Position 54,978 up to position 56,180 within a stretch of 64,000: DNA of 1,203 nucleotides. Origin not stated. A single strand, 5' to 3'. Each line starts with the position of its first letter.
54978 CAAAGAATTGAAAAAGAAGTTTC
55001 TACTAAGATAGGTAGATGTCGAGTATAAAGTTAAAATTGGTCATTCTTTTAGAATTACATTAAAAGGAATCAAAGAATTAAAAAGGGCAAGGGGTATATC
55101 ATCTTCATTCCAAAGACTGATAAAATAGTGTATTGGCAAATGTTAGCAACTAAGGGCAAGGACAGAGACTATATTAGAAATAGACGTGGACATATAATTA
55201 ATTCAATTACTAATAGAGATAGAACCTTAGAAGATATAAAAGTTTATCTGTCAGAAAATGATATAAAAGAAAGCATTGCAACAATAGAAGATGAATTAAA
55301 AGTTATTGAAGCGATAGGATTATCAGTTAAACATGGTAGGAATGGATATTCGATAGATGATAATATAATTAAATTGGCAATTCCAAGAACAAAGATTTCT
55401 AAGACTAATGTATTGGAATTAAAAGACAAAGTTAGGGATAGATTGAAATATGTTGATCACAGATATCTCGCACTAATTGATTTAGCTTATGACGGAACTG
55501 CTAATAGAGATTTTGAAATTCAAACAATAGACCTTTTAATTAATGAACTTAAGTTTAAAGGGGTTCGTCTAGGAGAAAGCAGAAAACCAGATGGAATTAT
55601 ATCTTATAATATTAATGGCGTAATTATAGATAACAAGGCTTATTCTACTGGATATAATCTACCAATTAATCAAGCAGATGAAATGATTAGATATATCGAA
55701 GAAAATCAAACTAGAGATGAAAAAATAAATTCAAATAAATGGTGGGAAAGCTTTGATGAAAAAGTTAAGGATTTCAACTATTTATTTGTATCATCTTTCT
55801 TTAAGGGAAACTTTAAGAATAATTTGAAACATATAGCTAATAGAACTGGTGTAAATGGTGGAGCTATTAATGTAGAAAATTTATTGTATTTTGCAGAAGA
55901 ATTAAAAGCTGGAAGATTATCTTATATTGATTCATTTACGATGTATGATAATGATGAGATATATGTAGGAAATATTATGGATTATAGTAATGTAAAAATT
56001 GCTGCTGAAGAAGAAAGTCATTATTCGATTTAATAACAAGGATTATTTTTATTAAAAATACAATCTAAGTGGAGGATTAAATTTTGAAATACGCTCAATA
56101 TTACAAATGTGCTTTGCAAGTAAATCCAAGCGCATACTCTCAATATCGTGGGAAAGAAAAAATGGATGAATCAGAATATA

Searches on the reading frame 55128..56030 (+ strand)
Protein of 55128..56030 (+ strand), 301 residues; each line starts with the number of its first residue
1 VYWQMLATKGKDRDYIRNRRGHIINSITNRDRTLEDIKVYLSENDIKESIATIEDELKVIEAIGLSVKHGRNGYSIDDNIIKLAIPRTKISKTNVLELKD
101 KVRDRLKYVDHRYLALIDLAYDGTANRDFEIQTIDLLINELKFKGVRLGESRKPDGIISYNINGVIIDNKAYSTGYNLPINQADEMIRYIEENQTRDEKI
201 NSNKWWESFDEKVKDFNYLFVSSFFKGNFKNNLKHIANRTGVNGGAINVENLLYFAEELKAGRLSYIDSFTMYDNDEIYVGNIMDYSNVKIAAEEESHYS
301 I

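Call 3: search_protein_families(library=pfam, proteins=[window:55128-56030:+], max_evalue=0.1)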
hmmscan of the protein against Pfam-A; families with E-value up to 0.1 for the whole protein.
window:55128-56030:+ (301 aa): 3 families
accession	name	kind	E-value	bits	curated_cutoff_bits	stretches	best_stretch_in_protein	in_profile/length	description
PF09254.17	FokI_cleav_dom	-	5.4e-67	225.3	25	1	94-266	3-176/188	FokI, cleavage domain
PF16902.11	FokI_D3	-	3e-12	46.6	29.2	1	6-70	1-67/69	FokI, D3 domain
PF10302.15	Dsc3_N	-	0.076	14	25.4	0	75-117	10-49/102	DSC E3 ubiquitin ligase complex subunit 3, ubiquitin-like domain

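Call 4: search_protein_families(library=ncbifam, proteins=[window:55128-56030:+], max_evalue=0.1)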
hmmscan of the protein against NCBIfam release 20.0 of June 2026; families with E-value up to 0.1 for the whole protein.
window:55128-56030:+ (301 aa): 1 family
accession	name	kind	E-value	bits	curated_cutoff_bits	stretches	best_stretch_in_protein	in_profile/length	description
NF000798.0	PRK00054.1-3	equivalog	0.038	13.6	219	0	232-295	96-157/244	dihydroorotate dehydrogenase electron transfer subunit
